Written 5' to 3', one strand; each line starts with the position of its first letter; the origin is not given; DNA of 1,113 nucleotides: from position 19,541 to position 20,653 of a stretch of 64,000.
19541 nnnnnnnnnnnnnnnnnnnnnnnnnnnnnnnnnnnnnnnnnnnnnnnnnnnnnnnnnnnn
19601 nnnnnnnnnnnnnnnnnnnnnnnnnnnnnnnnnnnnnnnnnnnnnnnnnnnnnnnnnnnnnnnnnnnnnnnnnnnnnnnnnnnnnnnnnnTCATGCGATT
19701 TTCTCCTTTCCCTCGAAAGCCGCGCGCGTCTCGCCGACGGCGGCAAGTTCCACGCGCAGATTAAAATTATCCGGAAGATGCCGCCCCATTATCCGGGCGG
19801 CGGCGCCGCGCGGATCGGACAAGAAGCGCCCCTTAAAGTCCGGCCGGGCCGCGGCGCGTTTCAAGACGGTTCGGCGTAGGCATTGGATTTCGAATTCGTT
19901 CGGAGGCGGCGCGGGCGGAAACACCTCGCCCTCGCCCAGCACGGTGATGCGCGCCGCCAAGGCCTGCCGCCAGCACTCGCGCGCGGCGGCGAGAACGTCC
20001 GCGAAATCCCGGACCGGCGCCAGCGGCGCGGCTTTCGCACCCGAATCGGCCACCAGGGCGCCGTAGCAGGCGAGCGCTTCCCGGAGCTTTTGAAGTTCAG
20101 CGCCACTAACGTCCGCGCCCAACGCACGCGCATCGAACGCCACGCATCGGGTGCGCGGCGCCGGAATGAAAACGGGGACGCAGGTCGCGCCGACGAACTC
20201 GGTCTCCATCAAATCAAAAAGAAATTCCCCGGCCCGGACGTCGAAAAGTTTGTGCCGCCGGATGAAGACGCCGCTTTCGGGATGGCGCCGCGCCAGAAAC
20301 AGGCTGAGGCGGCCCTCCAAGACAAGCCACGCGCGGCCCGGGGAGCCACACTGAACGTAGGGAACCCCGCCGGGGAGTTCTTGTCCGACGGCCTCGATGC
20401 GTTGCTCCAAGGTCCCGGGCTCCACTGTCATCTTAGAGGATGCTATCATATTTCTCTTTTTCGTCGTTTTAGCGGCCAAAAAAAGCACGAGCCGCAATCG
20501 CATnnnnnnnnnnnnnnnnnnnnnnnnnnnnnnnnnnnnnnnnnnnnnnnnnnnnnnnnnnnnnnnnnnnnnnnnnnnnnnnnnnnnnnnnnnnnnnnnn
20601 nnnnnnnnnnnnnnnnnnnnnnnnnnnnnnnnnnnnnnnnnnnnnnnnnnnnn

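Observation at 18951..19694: Two precursors with near-identical NHLP leaders but unrelated cores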

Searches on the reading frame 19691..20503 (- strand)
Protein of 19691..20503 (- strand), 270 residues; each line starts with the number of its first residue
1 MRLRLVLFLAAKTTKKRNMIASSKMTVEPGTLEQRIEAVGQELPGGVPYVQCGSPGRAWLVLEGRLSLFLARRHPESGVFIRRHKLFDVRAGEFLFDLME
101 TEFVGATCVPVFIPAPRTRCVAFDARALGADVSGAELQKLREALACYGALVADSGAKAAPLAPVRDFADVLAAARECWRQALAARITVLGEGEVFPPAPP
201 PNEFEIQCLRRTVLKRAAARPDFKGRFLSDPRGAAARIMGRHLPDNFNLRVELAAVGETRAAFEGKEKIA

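Call 5: search_protein_families(library=pfam, proteins=[window:19691-20503:-], max_evalue=0.01)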
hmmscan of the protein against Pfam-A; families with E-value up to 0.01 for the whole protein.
window:19691-20503:- (270 aa): 0 families

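Call 6: search_protein_families(library=ncbifam, proteins=[window:19691-20503:-], max_evalue=0.01)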
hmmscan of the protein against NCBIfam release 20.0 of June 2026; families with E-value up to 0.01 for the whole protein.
window:19691-20503:- (270 aa): 1 family
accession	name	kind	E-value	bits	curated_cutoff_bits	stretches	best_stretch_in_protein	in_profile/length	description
TIGR03793.1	leader_NHLP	domain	0.001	18.9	50.9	1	209-251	5-46/77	NHLP leader peptide family RiPP precursor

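Call 15: search_protein_families(library=pfam, proteins=[window:19691-20503:-], max_evalue=0.1)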
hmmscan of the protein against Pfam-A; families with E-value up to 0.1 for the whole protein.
window:19691-20503:- (270 aa): 0 families

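Call 72: find_homologous_proteins(query=window:19691-20503:-, max_evalue=0.001)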
Query window:19691-20503:- (270 aa): 2 proteins with E <= 0.001 among 8000 candidates.
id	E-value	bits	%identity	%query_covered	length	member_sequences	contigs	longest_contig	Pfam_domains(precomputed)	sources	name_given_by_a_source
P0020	5.4e-158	542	100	91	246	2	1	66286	-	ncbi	-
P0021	3.8e-73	264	55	87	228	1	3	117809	-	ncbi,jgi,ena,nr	ncbi:MAG TPA: hypothetical protein VNH15_00440 [Elusimicrobiota bacterium]|nr:hypothetical protein [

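Call 82: predict_structure(alignment_id=A6)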
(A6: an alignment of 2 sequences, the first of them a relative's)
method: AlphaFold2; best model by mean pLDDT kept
length: 246 residues; sequences in the alignment: 2
mean_pLDDT: 66.6   pTM: 0.56
mean pLDDT of the five models: 66.6, 40.4, 40.0, 38.7, 37.8
residues with pLDDT >= 90: 0; 70-90: 115; 50-70: 98; < 50: 33
segments of 3 or more residues with pLDDT < 50: 1-4, 20-24, 138-140, 228-246
pLDDT, mean of each block of 10 residues (from residue 1): 57 68 50 78 78 63 80 68 75 80 65 81 80 55 65 75 69 62 67 70 72 67 55 40 30
secondary structure, 60 per line:
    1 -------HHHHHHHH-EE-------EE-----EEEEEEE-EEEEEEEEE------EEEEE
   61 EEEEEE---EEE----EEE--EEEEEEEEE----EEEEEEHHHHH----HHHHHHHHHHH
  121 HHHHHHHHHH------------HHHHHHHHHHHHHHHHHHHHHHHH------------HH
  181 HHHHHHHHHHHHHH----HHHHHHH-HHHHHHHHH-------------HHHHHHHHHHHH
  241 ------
elements in order: H8-15 E33-39 E41-49 E56-66 E70-72 E77-79 E82-90 E95-100 H101-105 H110-130 H143-166 H179-194 H199-205 H207-215 H229-240

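Call 86: fold_search(model_id=the predicted structure, library=pdb)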
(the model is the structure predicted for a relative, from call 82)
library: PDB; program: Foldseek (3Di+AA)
matches with E <= 10: 1054; with E <= 0.001: 3
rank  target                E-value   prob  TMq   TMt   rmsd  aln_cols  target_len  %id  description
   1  4ev0_A                8.5e-05  1.00  0.28  0.31  19.0       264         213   13  Crystal Structure of Thermus thermophilus Catabolite Activator Protein (released 2012-06-20)
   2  4ev0_D                1.3e-04  0.99  0.25  0.29  17.9       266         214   14  Crystal Structure of Thermus thermophilus Catabolite Activator Protein (released 2012-06-20)
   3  7ff8_A                5.5e-04  0.99  0.27  0.33  15.6       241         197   11  Pseudomonas aeruginosa Virulence Factor Regulator with cAMP ligand and Cl(triethylphosphine)gold(I) (released 2022-07-27)
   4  7ff9_A                1.0e-03  0.98  0.27  0.32  14.9       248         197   11  Pseudomonas aeruginosa Virulence Factor Regulator with cAMP ligand and Cl(triethylphosphine)gold(I) (released 2022-07-27)
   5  3iwz_C                1.3e-03  0.99  0.33  0.38  15.1       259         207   12  The c-di-GMP Responsive Global Regulator CLP Links Cell-Cell Signaling to Virulence Gene Expression in Xanthomonas cam (released 2009-12-15)
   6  1i6x_A                1.3e-03  0.97  0.26  0.31  16.1       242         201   11  STRUCTURE OF A STAR MUTANT CRP-CAMP AT 2.2 A (released 2003-06-17)
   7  9gui_B                1.5e-03  0.77  0.21  0.23  15.2       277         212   12  Crystal structure of transcription factor NtcA from Synechococcus elongatus in complex with its target DNA. (released 2025-03-12)
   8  3i54_D                1.7e-03  0.99  0.29  0.31  16.3       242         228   12  Crystal structure of MtbCRP in complex with cAMP (released 2009-09-08)
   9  3h3u_A                1.7e-03  0.95  0.26  0.28  16.5       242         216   12  Crystal structure of CRP (cAMP receptor Protein) from Mycobacterium tuberculosis (released 2010-02-02)
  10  3d0s_A                1.7e-03  0.92  0.26  0.28  16.4       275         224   14  cAMP receptor protein from m.tuberculosis, cAMP-free form (released 2009-02-03)
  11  4cyd_D                1.8e-03  0.96  0.24  0.27  16.7       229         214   14  GlxR bound to cAMP (released 2014-12-17)
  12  9bvk_A                1.8e-03  0.66  0.18  0.07  24.1       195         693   18  Vitamin K-dependent gamma-carboxylase with factor IX propeptide and glutamate-rich region and with vitamin K hydroquin (released 2025-01-22)
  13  4a2u_D                1.9e-03  0.99  0.29  0.33  16.5       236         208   14  CRP(CAP) from Myco. Tuberculosis, with cAMP (released 2012-10-10)
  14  3rpq_A                2.0e-03  0.99  0.29  0.35  16.0       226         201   13  Domain-domain flexibility leads to allostery within the camp receptor protein (CRP) (released 2012-05-02)
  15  6cpb_A                2.0e-03  0.97  0.23  0.36   8.9       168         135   11  Crystal structure of the heme domain of CooA from Carboxydothermus hydrogenoformans (released 2018-05-16)
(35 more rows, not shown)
